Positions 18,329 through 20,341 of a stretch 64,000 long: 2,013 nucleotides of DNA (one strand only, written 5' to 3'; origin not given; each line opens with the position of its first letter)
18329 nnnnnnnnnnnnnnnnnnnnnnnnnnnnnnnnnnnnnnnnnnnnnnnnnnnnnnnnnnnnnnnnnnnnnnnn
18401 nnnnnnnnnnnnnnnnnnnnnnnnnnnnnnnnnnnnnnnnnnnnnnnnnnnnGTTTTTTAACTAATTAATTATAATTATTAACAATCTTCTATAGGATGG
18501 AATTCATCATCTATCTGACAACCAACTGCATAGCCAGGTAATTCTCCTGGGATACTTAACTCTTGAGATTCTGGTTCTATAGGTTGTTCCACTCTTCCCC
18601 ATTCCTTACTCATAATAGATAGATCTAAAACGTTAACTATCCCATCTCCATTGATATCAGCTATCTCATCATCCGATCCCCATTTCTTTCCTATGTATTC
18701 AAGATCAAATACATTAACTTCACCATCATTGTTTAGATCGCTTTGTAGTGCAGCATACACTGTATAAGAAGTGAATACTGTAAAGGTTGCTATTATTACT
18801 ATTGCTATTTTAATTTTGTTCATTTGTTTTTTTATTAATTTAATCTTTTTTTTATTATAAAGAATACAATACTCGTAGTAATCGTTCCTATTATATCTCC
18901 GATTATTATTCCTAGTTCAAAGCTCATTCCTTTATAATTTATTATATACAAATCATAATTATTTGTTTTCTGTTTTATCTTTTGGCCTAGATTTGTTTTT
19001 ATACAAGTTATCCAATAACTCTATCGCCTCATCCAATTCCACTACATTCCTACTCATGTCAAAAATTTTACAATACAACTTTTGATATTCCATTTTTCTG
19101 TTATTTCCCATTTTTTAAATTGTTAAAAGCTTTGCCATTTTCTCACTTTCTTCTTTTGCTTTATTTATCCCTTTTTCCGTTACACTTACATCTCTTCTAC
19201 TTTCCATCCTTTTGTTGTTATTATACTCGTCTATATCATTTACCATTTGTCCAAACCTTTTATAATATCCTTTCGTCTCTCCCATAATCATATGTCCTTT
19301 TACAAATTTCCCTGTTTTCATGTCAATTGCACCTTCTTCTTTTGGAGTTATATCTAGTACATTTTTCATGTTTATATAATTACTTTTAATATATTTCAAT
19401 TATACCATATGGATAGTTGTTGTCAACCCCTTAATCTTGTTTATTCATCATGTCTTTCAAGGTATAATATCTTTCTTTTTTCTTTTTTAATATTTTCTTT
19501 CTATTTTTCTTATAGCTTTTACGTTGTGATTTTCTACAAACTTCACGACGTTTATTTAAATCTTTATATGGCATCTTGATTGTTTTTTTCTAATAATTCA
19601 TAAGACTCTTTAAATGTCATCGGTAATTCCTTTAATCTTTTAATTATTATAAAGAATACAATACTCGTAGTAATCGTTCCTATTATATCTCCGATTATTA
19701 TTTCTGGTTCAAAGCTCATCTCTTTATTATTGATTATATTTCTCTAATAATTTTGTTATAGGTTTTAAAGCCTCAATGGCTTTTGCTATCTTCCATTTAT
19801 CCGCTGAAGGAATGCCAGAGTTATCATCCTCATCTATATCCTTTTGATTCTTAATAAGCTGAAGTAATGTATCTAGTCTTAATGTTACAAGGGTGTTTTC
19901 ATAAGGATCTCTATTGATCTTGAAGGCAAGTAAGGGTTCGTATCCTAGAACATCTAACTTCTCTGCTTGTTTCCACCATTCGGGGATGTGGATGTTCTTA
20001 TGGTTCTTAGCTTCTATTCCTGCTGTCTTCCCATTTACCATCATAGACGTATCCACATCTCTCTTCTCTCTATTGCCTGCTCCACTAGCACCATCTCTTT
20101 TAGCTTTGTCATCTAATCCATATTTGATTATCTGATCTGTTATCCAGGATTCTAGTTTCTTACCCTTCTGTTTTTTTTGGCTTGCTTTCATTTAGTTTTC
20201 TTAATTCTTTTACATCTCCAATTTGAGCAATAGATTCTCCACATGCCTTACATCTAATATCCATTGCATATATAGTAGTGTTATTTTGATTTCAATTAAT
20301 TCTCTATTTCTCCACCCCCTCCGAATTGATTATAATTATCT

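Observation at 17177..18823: Leftward operon encoding a dockerin-domain secreted protein, an NfeD-like protein and an SPFH/band-7 protein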

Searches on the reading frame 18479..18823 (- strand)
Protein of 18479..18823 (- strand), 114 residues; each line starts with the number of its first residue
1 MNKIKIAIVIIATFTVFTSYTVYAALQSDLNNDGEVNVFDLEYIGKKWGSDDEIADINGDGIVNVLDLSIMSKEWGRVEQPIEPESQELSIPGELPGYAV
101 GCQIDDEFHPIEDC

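Call 3: search_protein_families(library=pfam, proteins=[window:18479-18823:-], max_evalue=1)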
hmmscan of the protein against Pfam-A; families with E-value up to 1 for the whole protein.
window:18479-18823:- (114 aa): 4 families
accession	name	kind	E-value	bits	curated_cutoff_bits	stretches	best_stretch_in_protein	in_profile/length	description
PF00404.24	Dockerin_1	-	1e-11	45.3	22.9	2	28-73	2-54/57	Dockerin type I domain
PF00036.39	EF-hand_1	-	0.035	14.1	25.4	0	54-68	8-22/29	EF hand domain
PF13202.12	EF-hand_5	-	0.052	13.5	25.9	0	54-65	7-18/25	EF hand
PF13405.12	EF-hand_6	-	0.22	11.8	25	0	54-70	8-24/30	EF-hand domain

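Call 4: search_protein_families(library=phrogs, proteins=[window:18479-18823:-], max_evalue=0.01)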
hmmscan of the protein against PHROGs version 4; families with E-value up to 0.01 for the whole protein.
window:18479-18823:- (114 aa): 0 families

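Call 8: search_dna_similar(query=window:18479-18823:-, collection=phages, mode=protein, max_evalue=0.01, max_rows=25)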
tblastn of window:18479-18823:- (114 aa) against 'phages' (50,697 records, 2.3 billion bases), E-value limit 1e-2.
No match.

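Call 9: find_homologous_proteins(query=window:18479-18823:-, max_evalue=0.001)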
Query window:18479-18823:- (114 aa): 3 proteins with E <= 0.001 among 7 candidates.
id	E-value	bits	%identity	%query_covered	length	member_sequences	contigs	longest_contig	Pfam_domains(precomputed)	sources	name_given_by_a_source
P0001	4.2e-70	251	100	100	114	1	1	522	PF00404.25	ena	-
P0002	4.6e-11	61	43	71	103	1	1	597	PF00404.25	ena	-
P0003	1.9e-5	43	50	44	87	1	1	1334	-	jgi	jgi:hypothetical protein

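Call 13: find_related_loci(query=window:18479-18823:-, collection=viral_contigs, flank=6000)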
Query window:18479-18823:- (114 aa) in viral_contigs; peptide patterns used: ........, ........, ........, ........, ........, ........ (x = any residue, [..] = any of these).
27 stretches matched a pattern; 1 encode a relative of the query (tblastn E <= 1e-3); 1 distinct loci.
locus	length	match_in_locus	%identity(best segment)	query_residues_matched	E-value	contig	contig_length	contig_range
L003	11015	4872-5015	44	28-71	5e-7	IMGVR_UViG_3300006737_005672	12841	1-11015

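Call 39: search_protein_families(library=padloc, proteins=[window:18479-18823:-], max_evalue=0.01)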
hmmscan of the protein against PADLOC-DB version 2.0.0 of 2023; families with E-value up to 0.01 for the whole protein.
window:18479-18823:- (114 aa): 0 families

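Call 40: search_protein_families(library=ncbifam, proteins=[window:18479-18823:-], max_evalue=0.01)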
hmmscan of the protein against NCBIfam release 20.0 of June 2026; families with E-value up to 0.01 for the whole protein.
window:18479-18823:- (114 aa): 1 family
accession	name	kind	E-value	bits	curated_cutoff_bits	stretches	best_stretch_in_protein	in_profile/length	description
NF041540.1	dockerin_GC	domain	0.00054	20.3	29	1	29-69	4-57/67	GC-type dockerin domain-anchored protein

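Call 54: search_solved_structures(query=window:18479-18823:-, max_evalue=1, show_alignments=2)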
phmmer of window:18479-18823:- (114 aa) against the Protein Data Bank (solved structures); distinct sequences matched with E-value up to 1: 24.
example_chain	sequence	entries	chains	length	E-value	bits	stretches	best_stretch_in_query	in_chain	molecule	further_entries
2y3n_B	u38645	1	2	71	1.9e-05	28.1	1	24-79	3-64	CELLULOSOMAL FAMILY-48 PROCESSIVE GLYCOSIDE HYDROLASE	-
5lxv_B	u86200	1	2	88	0.0004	23.8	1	24-73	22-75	Carbohydrate-binding protein WP_009985128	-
6kg9_A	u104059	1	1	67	0.0041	20.6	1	26-73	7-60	And cellulose-binding endoglucanase family 9 CelL ortholog dockerin domain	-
6kge_D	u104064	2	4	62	0.0087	19.5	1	27-73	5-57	And cellulose-binding endoglucanase family 9 CelL ortholog dockerin domain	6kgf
4dh2_B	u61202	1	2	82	0.014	18.8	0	53-73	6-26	Dockerin type 1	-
6kgc_B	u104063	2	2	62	0.016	18.6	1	27-73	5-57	And cellulose-binding endoglucanase family 9 CelL ortholog dockerin domain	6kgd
4fl4_A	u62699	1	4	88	0.016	18.6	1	28-78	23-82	Glycoside hydrolase family 9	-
6cvn_D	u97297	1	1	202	0.02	18.3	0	39-68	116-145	Microtubule-associated protein tau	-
9qfa_A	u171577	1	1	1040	0.022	18.2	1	17-77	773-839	Ruminococcus bromii Amy12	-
1daq_A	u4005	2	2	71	0.045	17.2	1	25-73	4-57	ENDOGLUCANASE SS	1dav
2mte_A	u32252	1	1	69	0.048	17.1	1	26-73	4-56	Cellulose 1,4-beta-cellobiosidase (reducing end) CelS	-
2jnk_A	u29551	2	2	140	0.12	15.8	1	26-72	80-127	Hyalurononglucosaminidase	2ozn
2ccl_B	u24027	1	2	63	0.13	15.7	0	54-73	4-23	ENDO-1,4-BETA-XYLANASE Y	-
2vn5_B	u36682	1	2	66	0.25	14.8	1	27-74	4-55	ENDOGLUCANASE A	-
2b59_B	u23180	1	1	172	0.3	14.6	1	7-80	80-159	Cellulosomal scaffolding protein A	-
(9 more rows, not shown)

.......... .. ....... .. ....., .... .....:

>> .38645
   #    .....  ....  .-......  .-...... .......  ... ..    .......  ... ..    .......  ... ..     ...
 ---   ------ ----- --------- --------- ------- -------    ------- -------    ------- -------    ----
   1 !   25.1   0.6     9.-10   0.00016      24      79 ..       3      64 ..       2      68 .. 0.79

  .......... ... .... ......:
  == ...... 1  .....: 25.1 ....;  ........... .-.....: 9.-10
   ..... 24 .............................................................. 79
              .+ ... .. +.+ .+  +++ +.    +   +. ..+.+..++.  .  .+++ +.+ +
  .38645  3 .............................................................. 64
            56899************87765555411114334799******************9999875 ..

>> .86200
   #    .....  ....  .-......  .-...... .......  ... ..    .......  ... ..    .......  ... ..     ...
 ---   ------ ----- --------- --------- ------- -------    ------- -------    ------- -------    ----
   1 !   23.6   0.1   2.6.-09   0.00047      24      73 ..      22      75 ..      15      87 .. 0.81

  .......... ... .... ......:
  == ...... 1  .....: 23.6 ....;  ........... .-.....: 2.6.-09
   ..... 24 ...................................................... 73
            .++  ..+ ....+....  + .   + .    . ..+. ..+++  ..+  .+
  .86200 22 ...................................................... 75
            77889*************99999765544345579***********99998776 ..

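Call 55: find_encoding_contigs(protein=P0002, flank=3000, max_places=3)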
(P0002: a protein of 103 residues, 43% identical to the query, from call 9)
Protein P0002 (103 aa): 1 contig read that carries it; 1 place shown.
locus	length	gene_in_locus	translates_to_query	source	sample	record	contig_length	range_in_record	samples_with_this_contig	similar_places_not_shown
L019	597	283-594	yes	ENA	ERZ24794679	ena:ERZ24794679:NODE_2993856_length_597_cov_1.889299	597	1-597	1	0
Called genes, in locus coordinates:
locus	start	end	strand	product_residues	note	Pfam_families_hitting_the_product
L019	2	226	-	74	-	?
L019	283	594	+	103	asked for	PF00404:Dockerin_1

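Call 78: find_related_loci(query=window:18479-18823:-, collection=genome_contigs, flank=3000)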
Query window:18479-18823:- (114 aa) in genome_contigs; peptide patterns used: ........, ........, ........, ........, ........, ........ (x = any residue, [..] = any of these).
339 stretches matched a pattern; 22 encode a relative of the query (tblastn E <= 1e-3); 22 distinct loci.
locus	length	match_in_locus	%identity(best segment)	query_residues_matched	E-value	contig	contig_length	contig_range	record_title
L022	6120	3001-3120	58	28-67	1e-13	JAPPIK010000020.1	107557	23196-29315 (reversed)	MAG: Candidatus Poribacteria bacterium isolate RHO2_bin_20 NODE_305_length_107557_cov_44.768237, whole genome shotgun se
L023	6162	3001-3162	50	28-81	2e-10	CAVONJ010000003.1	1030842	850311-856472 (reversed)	MAG: uncultured Planctomycetota bacterium isolate MFD09779.bin.2.93 genome assembly, contig: contig_17130, whole genome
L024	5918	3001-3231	37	21-100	4e-10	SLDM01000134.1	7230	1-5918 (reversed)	MAG: Phycisphaerales bacterium isolate CSSed162cmB_545 CSSed16-2cmB-46974, whole genome shotgun sequence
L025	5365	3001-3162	52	27-81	4e-9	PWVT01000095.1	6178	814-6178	MAG: Phycisphaeraceae bacterium isolate CSSed11_312R1 CS-Sed11-C26791, whole genome shotgun sequence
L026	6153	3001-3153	49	28-76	2e-8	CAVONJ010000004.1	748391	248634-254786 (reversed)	MAG: uncultured Planctomycetota bacterium isolate MFD09779.bin.2.93 genome assembly, contig: contig_25463, whole genome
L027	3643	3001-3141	49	29-74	2e-8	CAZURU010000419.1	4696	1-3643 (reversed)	MAG TPA_asm: uncultured bacterium isolate SRP109090_co2_4 genome assembly, contig: NODE_28006_length_4696_cov_10.485671,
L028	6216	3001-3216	41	11-84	2e-8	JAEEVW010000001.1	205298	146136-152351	MAG: Prevotella sp. isolate Tb.RUG.463 NODE_80_length_205298_cov_6.166539, whole genome shotgun sequence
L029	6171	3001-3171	47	25-75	3e-8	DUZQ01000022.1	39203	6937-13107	MAG TPA_asm: Planctomycetota bacterium isolate MAG_18080_pl_157 Ga0180433_10001470, whole genome shotgun sequence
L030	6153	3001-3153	49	27-76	5e-7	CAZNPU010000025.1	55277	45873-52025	MAG TPA_asm: uncultured Isosphaeraceae bacterium isolate SRP268622_co1_7 genome assembly, contig: NODE_1017_length_55277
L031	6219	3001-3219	31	1-71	2e-6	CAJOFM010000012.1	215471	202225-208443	uncultured Muribaculaceae bacterium isolate Sheep_2_mag_10 genome assembly, contig: scaffold_236, whole genome shotgun s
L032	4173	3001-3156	46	24-69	3e-6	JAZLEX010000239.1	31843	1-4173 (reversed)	MAG: Prevotella sp. isolate T1900045006_TA20190068.MAGScoT_cleanbin_000056 SGB_4368_k141_1581313, whole genome shotgun s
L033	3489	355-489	51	29-67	4e-6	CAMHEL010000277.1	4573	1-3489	MAG: uncultured Prevotellaceae bacterium isolate SRR11784281_bin.96_metaWRAP_v1.3_MAG genome assembly, contig: ERZ122033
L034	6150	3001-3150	42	24-71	5e-6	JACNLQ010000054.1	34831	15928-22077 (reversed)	MAG: Candidatus Neomarinimicrobiota bacterium isolate NIOZ-UU87 NIOZ-UU_NODE_1308_length_34831_cov_11.9323, whole genome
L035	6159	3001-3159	43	26-73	1e-5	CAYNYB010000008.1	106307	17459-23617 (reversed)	MAG TPA_asm: uncultured Alistipes sp. isolate SRP199465_co2_417 genome assembly, contig: NODE_240_length_106307_cov_60.4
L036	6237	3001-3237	37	23-96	6e-8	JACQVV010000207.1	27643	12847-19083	MAG: Planctomycetota bacterium isolate NC_groundwater_1472_Ag_S-0.65um_69_29 S_p65_S5_coassembly_k141_1717781, whole gen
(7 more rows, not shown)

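Call 88: search_protein_families(library=pfam, proteins=[L003:525-5039:+, P0002, P0003], max_evalue=0.001)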
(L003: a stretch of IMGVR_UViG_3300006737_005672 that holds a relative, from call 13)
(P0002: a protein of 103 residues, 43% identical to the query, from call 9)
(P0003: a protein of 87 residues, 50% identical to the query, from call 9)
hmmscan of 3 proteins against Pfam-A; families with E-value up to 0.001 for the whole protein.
L003:525-5039:+ (1504 aa): 1 family
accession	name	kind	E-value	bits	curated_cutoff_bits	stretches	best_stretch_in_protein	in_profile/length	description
PF00404.24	Dockerin_1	-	4.4e-10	40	22.9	1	1450-1502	2-57/57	Dockerin type I domain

P0002 (103 aa): 1 family
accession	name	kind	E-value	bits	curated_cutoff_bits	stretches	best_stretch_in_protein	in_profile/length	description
PF00404.24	Dockerin_1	-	2.7e-14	53.5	22.9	1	27-74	2-53/57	Dockerin type I domain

P0003 (87 aa): 0 families

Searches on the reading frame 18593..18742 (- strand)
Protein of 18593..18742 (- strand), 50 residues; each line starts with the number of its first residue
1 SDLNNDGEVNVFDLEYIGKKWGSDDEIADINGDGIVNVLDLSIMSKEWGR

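Call 90: find_related_loci(query=A3, collection=viral_contigs, flank=4000)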
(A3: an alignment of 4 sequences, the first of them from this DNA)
Query A3 (50 aa) in viral_contigs; peptide patterns used: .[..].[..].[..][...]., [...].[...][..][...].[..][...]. (x = any residue, [..] = any of these).
600 stretches matched a pattern (row limit reached: there are more); 20 encode a relative of the query (tblastn E <= 1e-3); 20 distinct loci.
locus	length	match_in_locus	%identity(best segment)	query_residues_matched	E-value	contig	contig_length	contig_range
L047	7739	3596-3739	40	2-49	5e-10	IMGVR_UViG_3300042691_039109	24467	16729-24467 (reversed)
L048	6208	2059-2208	44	2-48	7e-9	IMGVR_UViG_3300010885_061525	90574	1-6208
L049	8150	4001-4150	42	2-48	2e-7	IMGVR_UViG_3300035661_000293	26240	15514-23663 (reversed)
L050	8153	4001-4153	44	1-49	2e-7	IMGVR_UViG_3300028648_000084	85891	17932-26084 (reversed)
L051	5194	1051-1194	44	2-49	5e-7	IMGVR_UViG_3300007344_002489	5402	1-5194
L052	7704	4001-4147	41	1-49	4e-7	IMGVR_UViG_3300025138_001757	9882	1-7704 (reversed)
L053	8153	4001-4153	43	2-45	1e-6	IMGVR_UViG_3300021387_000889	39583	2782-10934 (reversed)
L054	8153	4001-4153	41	1-47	2e-6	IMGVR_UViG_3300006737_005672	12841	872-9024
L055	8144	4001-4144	38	2-49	2e-6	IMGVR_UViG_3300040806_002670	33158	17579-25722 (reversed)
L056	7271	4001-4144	38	2-49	2e-6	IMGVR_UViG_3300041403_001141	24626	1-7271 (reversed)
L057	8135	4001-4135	42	2-46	2e-6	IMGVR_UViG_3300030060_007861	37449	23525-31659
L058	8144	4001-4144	46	2-47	4e-6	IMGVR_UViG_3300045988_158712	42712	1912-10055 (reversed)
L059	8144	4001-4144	38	2-49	7e-6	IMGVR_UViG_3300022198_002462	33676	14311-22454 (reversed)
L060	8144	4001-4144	38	2-49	9e-6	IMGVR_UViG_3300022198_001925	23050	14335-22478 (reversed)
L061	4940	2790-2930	47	2-41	1e-5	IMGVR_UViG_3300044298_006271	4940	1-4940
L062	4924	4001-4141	39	1-49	1e-5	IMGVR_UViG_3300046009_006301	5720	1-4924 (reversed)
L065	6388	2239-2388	48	2-44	1e-5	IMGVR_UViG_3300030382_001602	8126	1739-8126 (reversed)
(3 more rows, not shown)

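Call 92: search_protein_families(library=pfam, proteins=[L049:3437-4153:+, L048:1426-2211:+, L053:3539-4183:+, L058:2957-4165:+, L061:3-2960:+, L065:1-2430:+, L055:3581-4183:+, L052:3632-4150:+, L062:2702-4150:+, L047:2732-3820:+], max_evalue=0.001)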
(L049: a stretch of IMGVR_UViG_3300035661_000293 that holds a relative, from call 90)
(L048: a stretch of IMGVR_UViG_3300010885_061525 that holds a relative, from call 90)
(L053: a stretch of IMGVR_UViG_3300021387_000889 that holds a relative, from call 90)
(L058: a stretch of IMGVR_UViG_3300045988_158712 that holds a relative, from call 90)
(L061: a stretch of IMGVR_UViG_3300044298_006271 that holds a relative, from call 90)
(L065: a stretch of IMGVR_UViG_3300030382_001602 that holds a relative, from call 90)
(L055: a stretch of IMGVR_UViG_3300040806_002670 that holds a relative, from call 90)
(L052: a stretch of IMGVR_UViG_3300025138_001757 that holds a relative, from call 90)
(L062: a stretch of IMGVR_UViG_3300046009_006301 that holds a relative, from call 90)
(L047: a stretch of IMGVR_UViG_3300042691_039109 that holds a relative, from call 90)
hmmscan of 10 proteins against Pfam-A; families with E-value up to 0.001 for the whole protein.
L049:3437-4153:+ (239 aa): 1 family
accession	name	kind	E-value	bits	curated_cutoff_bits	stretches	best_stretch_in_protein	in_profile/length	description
PF00404.24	Dockerin_1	-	2.7e-08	34.3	22.9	1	188-236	2-54/57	Dockerin type I domain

L048:1426-2211:+ (262 aa): 1 family
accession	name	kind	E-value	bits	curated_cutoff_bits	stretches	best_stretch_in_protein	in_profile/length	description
PF00404.24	Dockerin_1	-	2.4e-06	28.1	22.9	1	211-259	2-54/57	Dockerin type I domain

L053:3539-4183:+ (215 aa): 2 families
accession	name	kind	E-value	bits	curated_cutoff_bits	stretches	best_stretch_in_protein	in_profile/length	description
PF00404.24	Dockerin_1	-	3.8e-12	46.6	22.9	1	153-204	1-52/57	Dockerin type I domain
PF05257.22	CHAP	-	2.5e-07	31.5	26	1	18-115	3-81/81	CHAP domain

L058:2957-4165:+ (403 aa): 2 families
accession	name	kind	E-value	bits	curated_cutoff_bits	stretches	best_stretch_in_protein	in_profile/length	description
PF01183.26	Glyco_hydro_25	-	1.6e-26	94.2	27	1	10-193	1-179/180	Glycosyl hydrolases family 25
PF00404.24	Dockerin_1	-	3e-12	47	22.9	1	347-397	1-56/57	Dockerin type I domain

L061:3-2960:+ (986 aa): 1 family
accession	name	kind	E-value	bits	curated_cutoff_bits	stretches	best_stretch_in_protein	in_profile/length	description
PF00404.24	Dockerin_1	-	2.9e-10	40.6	22.9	1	928-979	1-52/57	Dockerin type I domain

L065:1-2430:+ (810 aa): 1 family
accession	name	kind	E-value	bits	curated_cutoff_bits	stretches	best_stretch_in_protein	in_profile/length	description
PF00404.24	Dockerin_1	-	1.7e-10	41.4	22.9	1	745-801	1-57/57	Dockerin type I domain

L055:3581-4183:+ (201 aa): 0 families

L052:3632-4150:+ (173 aa): 4 families
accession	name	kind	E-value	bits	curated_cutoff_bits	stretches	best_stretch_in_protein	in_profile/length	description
PF00404.24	Dockerin_1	-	3.2e-08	34.1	22.9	1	124-167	2-52/57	Dockerin type I domain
PF13405.12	EF-hand_6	-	0.00019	21.3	25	0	119-145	4-30/30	EF-hand domain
PF13202.12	EF-hand_5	-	0.00067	19.5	25.9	0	119-138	3-22/25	EF hand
PF00036.39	EF-hand_1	-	0.00093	19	25.4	0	119-141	4-26/29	EF hand domain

L062:2702-4150:+ (483 aa): 1 family
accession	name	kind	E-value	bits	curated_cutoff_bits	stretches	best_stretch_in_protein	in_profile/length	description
PF00082.27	Peptidase_S8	-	3.7e-42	145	21.8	1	159-416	4-288/288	Subtilase family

L047:2732-3820:+ (363 aa): 1 family
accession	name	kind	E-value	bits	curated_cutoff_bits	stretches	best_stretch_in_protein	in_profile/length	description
PF00404.24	Dockerin_1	-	8.6e-09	35.9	22.9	1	287-332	1-53/57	Dockerin type I domain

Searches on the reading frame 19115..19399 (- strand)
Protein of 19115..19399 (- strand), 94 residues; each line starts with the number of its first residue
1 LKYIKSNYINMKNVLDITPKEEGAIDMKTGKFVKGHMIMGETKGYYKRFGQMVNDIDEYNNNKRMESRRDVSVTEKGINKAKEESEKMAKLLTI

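Call 3: search_protein_families(library=pfam, proteins=[window:19115-19399:-], max_evalue=1)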
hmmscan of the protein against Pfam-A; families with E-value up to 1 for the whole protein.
window:19115-19399:- (94 aa): 2 families
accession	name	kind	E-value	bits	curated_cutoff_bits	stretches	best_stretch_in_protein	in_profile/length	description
PF15524.11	Ntox17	-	0.081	13.6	25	1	23-91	16-87/98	Novel toxin 17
PF01043.26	SecA_PP_bind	-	0.096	13.7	23.5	1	43-83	3-43/110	SecA preprotein cross-linking domain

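Call 4: search_protein_families(library=phrogs, proteins=[window:19115-19399:-], max_evalue=0.01)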
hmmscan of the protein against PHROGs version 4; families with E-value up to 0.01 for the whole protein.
window:19115-19399:- (94 aa): 0 families

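Call 39: search_protein_families(library=padloc, proteins=[window:19115-19399:-], max_evalue=0.01)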
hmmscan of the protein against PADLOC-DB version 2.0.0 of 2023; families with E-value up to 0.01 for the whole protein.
window:19115-19399:- (94 aa): 0 families

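Call 40: search_protein_families(library=ncbifam, proteins=[window:19115-19399:-], max_evalue=0.01)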
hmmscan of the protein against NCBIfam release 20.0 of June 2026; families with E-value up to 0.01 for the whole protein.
window:19115-19399:- (94 aa): 1 family
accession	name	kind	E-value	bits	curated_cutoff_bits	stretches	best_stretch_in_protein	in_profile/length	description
NF009994.0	PRK13463.1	equivalog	0.0016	18.3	277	1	57-91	13-47/203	phosphoserine phosphatase 1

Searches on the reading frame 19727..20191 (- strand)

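Call 3: search_protein_families(library=pfam, proteins=[window:19727-20191:-], max_evalue=1)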
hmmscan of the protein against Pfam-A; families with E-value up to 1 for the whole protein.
window:19727-20191:- (154 aa): 1 family
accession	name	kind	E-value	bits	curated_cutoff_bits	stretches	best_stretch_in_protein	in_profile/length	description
PF24608.2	PDDEXK_15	-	1.3e-05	25.6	27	1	6-116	2-124/164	Phage putative PDDEXK endonuclease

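Call 4: search_protein_families(library=phrogs, proteins=[window:19727-20191:-], max_evalue=0.01)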
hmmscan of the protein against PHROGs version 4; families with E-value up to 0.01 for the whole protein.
window:19727-20191:- (154 aa): 2 families
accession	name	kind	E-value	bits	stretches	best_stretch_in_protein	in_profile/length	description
phrog_244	-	DNA, RNA and nucleotide metabolism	1.3e-18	68.9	1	1-117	3-114/186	RusA-like Holliday junction resolvase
phrog_2002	-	DNA, RNA and nucleotide metabolism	0.00053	20.9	1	3-125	12-126/130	Holliday junction resolvase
